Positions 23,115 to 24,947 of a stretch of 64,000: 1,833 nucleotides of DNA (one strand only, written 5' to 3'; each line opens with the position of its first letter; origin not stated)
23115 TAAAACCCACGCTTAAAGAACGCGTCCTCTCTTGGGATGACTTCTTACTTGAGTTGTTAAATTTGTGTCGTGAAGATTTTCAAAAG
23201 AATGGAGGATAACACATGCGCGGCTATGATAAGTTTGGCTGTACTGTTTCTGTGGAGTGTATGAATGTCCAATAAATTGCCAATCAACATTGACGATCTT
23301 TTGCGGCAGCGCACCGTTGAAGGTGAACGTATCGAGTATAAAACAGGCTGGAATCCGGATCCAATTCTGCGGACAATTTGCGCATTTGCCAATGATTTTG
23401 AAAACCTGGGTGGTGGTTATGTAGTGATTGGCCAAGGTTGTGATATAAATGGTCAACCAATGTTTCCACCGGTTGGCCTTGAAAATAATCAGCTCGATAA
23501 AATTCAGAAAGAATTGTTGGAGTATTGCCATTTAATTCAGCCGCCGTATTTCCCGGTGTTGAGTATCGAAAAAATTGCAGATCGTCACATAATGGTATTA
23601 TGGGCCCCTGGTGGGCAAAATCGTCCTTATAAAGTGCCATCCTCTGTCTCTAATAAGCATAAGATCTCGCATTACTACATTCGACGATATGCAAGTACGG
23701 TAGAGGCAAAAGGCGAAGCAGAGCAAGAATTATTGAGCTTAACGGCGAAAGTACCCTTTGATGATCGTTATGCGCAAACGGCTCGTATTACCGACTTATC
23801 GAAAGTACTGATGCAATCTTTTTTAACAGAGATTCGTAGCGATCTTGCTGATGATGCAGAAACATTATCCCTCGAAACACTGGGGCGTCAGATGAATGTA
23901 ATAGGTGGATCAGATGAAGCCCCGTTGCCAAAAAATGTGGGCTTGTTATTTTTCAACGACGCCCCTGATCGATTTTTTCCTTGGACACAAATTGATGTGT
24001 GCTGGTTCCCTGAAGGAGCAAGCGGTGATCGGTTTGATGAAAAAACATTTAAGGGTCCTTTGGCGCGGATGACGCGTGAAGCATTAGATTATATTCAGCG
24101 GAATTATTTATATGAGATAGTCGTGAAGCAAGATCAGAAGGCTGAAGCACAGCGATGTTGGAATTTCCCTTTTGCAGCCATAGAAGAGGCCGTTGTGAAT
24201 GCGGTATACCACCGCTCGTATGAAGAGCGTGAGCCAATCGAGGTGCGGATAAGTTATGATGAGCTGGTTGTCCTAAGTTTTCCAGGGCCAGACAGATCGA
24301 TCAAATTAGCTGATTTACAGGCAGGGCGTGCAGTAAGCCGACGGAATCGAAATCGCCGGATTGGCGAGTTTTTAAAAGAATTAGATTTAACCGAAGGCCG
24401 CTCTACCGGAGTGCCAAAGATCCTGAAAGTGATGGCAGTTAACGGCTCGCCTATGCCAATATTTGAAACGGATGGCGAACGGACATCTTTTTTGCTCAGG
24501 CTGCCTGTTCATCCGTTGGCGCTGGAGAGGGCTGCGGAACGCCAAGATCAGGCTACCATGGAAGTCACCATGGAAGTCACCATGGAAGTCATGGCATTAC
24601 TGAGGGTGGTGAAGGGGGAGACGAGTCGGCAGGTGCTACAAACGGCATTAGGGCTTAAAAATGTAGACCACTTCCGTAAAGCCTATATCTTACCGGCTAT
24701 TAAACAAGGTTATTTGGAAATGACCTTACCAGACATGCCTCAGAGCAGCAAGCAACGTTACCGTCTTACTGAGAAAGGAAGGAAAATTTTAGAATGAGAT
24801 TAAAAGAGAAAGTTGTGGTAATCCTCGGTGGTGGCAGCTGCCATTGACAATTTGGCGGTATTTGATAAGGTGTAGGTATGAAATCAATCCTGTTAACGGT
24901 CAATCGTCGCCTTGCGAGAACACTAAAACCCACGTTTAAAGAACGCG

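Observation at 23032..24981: Schlafen-like gene captured between 141-bp direct repeats that duplicate the addB upstream region (candidate promoter) and first ~34 codons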

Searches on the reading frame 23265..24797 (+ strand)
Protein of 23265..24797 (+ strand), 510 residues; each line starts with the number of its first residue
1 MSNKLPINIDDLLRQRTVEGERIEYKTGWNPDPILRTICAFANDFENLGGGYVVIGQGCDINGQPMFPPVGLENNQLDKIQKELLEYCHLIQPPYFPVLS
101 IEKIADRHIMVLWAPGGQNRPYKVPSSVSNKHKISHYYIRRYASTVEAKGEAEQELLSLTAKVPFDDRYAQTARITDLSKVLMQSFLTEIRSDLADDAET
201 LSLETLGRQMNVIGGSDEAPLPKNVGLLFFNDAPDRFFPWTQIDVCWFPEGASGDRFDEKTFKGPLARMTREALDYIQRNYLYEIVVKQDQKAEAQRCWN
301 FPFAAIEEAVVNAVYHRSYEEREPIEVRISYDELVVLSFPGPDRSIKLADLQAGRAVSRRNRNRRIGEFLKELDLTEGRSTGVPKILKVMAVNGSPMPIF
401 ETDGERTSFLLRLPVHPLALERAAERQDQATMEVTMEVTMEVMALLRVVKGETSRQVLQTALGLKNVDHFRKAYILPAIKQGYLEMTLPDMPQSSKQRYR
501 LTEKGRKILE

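Call 5: search_protein_families(library=pfam, proteins=[window:23265-24797:+])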
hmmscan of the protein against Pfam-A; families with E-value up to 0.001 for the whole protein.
window:23265-24797:+ (510 aa): 3 families
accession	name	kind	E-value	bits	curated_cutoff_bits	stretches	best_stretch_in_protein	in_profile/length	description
PF21247.3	Fic-like_C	-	7.2e-21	74.3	27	1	441-502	2-64/64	Filamentation induced by cAMP protein Fic-like, C-terminal domain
PF04326.19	SLFN_AlbA_2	-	1.3e-10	42.2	25.3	1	19-148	1-117/118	Schlafen, AlbA_2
PF13749.12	HATPase_c_4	-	1.8e-08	34.7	26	1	324-407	3-85/89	Putative ATP-dependent DNA helicase recG C-terminal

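Call 6: find_encoding_contigs(protein=window:23265-24797:+, flank=10000, max_places=10)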
Protein window:23265-24797:+ (510 aa): no gene with exactly this product is on record in the collection.

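Call 8: find_homologous_proteins(query=window:23265-24797:+, max_evalue=1e-10)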
Query window:23265-24797:+ (510 aa): 5308 proteins with E <= 1e-10 among 8000 candidates; the best 120 are listed.
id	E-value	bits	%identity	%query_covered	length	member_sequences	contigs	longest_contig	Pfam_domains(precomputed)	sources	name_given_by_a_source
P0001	9.4e-269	910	70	100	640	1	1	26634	PF13749.13,PF21247.4,PF04326.20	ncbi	-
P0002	1.6e-264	897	76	99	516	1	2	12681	PF13749.13,PF21247.4,PF04326.20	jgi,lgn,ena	-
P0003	3.8e-256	869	75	100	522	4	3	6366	PF13749.13,PF21247.4,PF04326.20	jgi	jgi:ATP-dependent DNA helicase RecG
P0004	5.2e-255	865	74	99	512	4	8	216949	PF13749.13,PF21247.4,PF04326.20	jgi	jgi:ATP-dependent DNA helicase RecG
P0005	6.1e-255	865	74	99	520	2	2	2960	PF13749.13,PF21247.4,PF04326.20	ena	-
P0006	8.4e-253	858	75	99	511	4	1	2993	PF13749.13,PF21247.4,PF04326.20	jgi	-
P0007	4.4e-252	855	74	100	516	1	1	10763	PF13749.13,PF21247.4,PF04326.20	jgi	jgi:ATP-dependent DNA helicase RecG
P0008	1.0e-251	854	73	100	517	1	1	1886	PF13749.13,PF21247.4,PF04326.20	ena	-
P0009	1.3e-251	854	74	100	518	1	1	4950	PF13749.13,PF21247.4,PF04326.20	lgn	-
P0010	3.2e-251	853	73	100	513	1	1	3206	PF13749.13,PF21247.4,PF04326.20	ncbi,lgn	ncbi:Divergent AAA domain protein [compost metagenome]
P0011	4.3e-251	852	73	100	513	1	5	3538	PF13749.13,PF21247.4,PF04326.20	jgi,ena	-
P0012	1.1e-250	851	74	99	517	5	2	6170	PF13749.13,PF21247.4,PF04326.20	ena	-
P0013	4.1e-250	849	74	100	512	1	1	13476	PF13749.13,PF21247.4,PF04326.20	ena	-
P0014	4.6e-250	849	74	100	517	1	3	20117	PF13749.13,PF21247.4,PF04326.20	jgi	jgi:ATP-dependent DNA helicase RecG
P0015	1.0e-249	848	73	99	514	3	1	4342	PF13749.13,PF21247.4,PF04326.20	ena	-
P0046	1.3e-241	821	72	100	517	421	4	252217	PF13749.13,PF21247.4,PF04326.20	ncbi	-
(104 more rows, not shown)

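Call 9: find_encoding_contigs(protein=P0001, flank=10000, max_places=4)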
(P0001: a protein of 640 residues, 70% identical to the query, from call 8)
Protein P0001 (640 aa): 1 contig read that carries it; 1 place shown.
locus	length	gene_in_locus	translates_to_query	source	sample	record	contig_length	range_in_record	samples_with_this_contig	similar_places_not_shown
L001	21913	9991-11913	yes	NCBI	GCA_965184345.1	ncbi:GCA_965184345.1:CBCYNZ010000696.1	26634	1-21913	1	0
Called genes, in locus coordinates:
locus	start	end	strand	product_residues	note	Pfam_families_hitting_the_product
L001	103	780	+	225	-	PF03781:FGE-sulfatase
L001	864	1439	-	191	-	PF14103:DUF4276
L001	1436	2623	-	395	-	PF02463:SMC_N, PF13175:AAA_15, PF13476:AAA_23, PF13304:AAA_21, PF11398:DUF2813 (weak), PF13175:AAA_15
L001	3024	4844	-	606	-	PF13431:TPR_17 (faint), PF13428:TPR_14 (faint), PF17874:TPR_MalT (weak), PF13424:TPR_12, PF13374:TPR_10 (weak), PF13424:TPR_12, PF24885:TPR_NPHP3 (weak), PF13374:TPR_10 (weak), +7 more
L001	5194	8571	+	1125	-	PF26549:Tricorn_N, PF26550:Tricorn_2nd, PF07676:PD40 (weak), PF26549:Tricorn_N (weak), PF26550:Tricorn_2nd (weak), PF26549:Tricorn_N (weak), PF01979:Amidohydro_1, PF07969:Amidohydro_3 (weak), +2 more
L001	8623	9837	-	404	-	PF07690:MFS_1, PF06779:MFS_4 (weak), PF07690:MFS_1 (weak)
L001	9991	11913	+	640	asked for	PF04326:SLFN_AlbA_2, PF13749:HATPase_c_4, PF21247:Fic-like_C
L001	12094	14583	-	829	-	PF05729:NACHT (weak), PF13855:LRR_8 (faint), PF23598:LRR_14, PF23952:LRR_EndoS (faint), PF12799:LRR_4 (weak)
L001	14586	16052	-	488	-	PF13191:AAA_16 (weak), PF07693:KAP_NTPase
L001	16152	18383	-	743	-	PF01510:Amidase_2, PF00246:Peptidase_M14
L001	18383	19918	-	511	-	PF00072:Response_reg, PF00158:Sigma54_activat, PF14532:Sigma54_activ_2, PF25601:AAA_lid_14, PF02954:HTH_8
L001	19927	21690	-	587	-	PF25323:6TM_PilS, PF00512:HisKA, PF02518:HATPase_c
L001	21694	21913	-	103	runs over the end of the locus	-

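Call 10: find_encoding_contigs(protein=P0002, flank=8000, max_places=4)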
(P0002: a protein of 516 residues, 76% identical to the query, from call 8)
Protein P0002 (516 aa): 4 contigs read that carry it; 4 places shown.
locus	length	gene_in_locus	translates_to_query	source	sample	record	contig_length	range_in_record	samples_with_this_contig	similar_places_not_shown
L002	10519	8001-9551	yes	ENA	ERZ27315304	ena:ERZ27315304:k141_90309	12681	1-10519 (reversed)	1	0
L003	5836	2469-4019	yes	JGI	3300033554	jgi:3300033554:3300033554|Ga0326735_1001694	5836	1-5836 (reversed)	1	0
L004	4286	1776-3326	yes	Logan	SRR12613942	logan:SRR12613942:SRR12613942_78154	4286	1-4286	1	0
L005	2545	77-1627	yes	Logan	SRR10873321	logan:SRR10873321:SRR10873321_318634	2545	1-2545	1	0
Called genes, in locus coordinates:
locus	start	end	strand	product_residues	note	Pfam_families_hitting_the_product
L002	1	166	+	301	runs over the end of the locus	PF00288:GHMP_kinases_N, PF08544:GHMP_kinases_C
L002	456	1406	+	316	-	PF13793:Pribosyltran_N, PF00156:Pribosyltran, PF14572:Pribosyl_synth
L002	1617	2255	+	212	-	PF01386:Ribosomal_L25p, PF14693:Ribosomal_TL5_C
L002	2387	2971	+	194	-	PF01195:Pept_tRNA_hydro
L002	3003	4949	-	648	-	PF12969:DUF3857, PF01841:Transglut_core (weak)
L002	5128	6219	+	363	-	PF01926:MMR_HSR1, PF02421:FeoB_N (weak), PF06071:YchF-GTPase_C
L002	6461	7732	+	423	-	PF13356:Arm-DNA-bind_3, PF22022:Phage_int_M, PF00589:Phage_integrase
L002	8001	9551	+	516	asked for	PF04326:SLFN_AlbA_2, PF13749:HATPase_c_4, PF21247:Fic-like_C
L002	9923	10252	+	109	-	PF21983:NikA-like (weak)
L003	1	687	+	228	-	?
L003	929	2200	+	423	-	PF13356:Arm-DNA-bind_3, PF22022:Phage_int_M, PF00589:Phage_integrase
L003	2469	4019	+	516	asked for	PF04326:SLFN_AlbA_2, PF13749:HATPase_c_4, PF21247:Fic-like_C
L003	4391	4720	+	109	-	PF21983:NikA-like (weak)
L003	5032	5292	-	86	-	-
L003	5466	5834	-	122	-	?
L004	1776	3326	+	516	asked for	PF04326:SLFN_AlbA_2, PF13749:HATPase_c_4, PF21247:Fic-like_C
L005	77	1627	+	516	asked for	PF04326:SLFN_AlbA_2, PF13749:HATPase_c_4, PF21247:Fic-like_C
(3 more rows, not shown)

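Call 23: list_cluster_members(proteins=[window:23265-24797:+, window:24878-27355:+, window:21949-22989:-, window:23069-23212:+, window:27258-30620:+])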
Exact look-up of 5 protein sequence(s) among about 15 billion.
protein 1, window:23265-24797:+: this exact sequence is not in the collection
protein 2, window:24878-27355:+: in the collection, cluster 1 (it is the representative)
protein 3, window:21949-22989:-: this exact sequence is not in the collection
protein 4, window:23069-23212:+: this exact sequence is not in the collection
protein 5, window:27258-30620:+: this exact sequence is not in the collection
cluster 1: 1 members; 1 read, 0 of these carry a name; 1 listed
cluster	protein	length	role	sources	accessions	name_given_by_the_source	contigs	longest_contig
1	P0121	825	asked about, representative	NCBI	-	-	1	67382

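Call 31: search_protein_families(library=padloc, proteins=[window:23265-24797:+], max_evalue=0.01)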
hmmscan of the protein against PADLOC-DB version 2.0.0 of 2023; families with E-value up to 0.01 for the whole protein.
window:23265-24797:+ (510 aa): 3 families
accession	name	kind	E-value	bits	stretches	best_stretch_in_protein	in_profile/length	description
PDLC02394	pAgo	-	8.5e-20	68.1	1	32-435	55-454/1121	-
PDLC02402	Aga_SIR2-PNTD1-PNTD2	-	7e-11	39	1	154-339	300-480/876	Class I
PDLC02418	Aga_SIR2-Kinase-PNTD1-PNTD2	-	2.7e-06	23.9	1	152-338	157-357/756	Class I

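Call 32: search_protein_families(library=ncbifam, proteins=[window:23265-24797:+], max_evalue=0.001)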
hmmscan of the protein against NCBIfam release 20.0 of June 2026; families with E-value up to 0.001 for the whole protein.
window:23265-24797:+ (510 aa): 0 families

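Call 38: search_solved_structures(query=window:23265-24797:+, max_evalue=0.01)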
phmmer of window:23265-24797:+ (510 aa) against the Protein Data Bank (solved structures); distinct sequences matched with E-value up to 0.01: 3.
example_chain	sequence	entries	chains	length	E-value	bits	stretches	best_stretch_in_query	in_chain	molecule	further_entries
4rgl_A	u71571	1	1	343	9.3e-12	47.9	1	420-509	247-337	Filamentation induced by cAMP protein Fic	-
2kyy_A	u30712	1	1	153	3.8e-07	32.7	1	18-117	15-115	Possible ATP-dependent DNA helicase RecG-related protein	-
3lmm_A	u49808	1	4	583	0.00025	23.4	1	298-405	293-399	Uncharacterized protein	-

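Call 42: find_encoding_contigs(protein=P0004, flank=5000, max_places=5)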
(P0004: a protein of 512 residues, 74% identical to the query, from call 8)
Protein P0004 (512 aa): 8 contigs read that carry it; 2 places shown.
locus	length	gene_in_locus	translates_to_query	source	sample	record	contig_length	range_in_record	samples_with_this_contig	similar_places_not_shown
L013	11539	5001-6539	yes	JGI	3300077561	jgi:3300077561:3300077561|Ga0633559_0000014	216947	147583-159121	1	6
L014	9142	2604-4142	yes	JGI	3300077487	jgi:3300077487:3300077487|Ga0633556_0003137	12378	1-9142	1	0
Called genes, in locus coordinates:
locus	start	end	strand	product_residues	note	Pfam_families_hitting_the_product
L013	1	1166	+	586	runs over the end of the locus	PF02203:TarH, PF12729:4HB_MCP_1, PF00672:HAMP, PF00015:MCPsignal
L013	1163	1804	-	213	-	PF09335:VTT_dom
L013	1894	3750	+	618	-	PF02518:HATPase_c, PF13589:HATPase_c_3, PF01119:DNA_mis_repair, PF08676:MutL_C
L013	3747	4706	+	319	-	PF01745:IPT (weak), PF01715:IPPT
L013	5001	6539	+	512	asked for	PF04326:SLFN_AlbA_2, PF13749:HATPase_c_4, PF21247:Fic-like_C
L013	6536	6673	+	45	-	-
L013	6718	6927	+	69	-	PF13730:HTH_36 (faint), PF13384:HTH_23 (faint), PF12728:HTH_17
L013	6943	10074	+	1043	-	PF04313:HSDR_N, PF04851:ResIII, PF18766:SWI2_SNF2, PF22679:T1R_D3-like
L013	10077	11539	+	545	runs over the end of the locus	PF02384:N6_Mtase, PF07669:Eco57I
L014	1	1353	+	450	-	?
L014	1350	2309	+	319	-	PF01745:IPT (weak), PF01715:IPPT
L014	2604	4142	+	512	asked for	PF04326:SLFN_AlbA_2, PF13749:HATPase_c_4, PF21247:Fic-like_C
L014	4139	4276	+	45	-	-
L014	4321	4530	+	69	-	PF13730:HTH_36 (faint), PF13384:HTH_23 (faint), PF12728:HTH_17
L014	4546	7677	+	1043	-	PF04313:HSDR_N, PF04851:ResIII, PF18766:SWI2_SNF2, PF22679:T1R_D3-like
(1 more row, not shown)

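Call 43: find_encoding_contigs(protein=P0046, flank=5000, max_places=4)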
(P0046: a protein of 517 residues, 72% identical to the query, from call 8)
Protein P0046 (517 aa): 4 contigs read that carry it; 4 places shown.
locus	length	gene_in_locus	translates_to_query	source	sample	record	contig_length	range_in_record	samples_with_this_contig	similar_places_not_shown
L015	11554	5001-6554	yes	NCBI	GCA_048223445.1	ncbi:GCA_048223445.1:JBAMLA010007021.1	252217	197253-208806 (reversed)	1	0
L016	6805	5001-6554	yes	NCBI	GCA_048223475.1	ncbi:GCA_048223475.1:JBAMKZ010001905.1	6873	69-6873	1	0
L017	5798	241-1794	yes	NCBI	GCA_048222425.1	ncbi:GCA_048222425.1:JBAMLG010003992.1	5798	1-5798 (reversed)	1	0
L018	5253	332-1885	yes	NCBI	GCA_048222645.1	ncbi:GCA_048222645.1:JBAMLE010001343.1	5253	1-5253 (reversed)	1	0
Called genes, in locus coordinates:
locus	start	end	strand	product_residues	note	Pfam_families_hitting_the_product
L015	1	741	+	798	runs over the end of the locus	PF04313:HSDR_N (weak), PF13588:HSDR_N_2, PF00270:DEAD, PF04851:ResIII, PF18766:SWI2_SNF2, PF00271:Helicase_C (weak), PF08463:EcoEI_R_C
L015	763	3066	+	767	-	PF12161:HsdM_N, PF02384:N6_Mtase, PF01170:UPF0020 (faint), PF07669:Eco57I (weak), PF01420:Methylase_S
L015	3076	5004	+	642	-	PF02463:SMC_N (weak), PF13175:AAA_15, PF13304:AAA_21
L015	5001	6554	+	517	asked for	PF04326:SLFN_AlbA_2, PF13749:HATPase_c_4, PF21247:Fic-like_C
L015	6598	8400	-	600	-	PF00449:Urease_alpha, PF01979:Amidohydro_1, PF07969:Amidohydro_3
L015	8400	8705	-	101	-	PF00699:Urease_beta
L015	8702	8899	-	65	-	-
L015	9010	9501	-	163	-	PF00547:Urease_gamma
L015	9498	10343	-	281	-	PF02311:AraC_binding, PF00165:HTH_AraC (weak), PF12833:HTH_18, PF00165:HTH_AraC (weak)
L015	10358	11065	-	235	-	PF01810:LysE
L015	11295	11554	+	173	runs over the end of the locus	PF01292:Ni_hydr_CYTB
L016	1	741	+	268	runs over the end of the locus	?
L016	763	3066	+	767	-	PF12161:HsdM_N, PF02384:N6_Mtase, PF01170:UPF0020 (faint), PF07669:Eco57I (weak), PF01420:Methylase_S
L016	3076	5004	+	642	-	PF02463:SMC_N (weak), PF13175:AAA_15, PF13304:AAA_21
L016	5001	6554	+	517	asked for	PF04326:SLFN_AlbA_2, PF13749:HATPase_c_4, PF21247:Fic-like_C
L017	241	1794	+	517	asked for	PF04326:SLFN_AlbA_2, PF13749:HATPase_c_4, PF21247:Fic-like_C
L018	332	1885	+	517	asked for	PF04326:SLFN_AlbA_2, PF13749:HATPase_c_4, PF21247:Fic-like_C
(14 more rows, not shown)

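Call 68: find_related_loci(query=window:23265-24797:+, collection=viral_contigs, flank=4000)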
Query window:23265-24797:+ (510 aa) in viral_contigs; peptide patterns used: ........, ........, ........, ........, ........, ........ (x = any residue, [..] = any of these).
3 stretches matched a pattern, but none encodes a relative of the query by tblastn (E <= 1e-3).
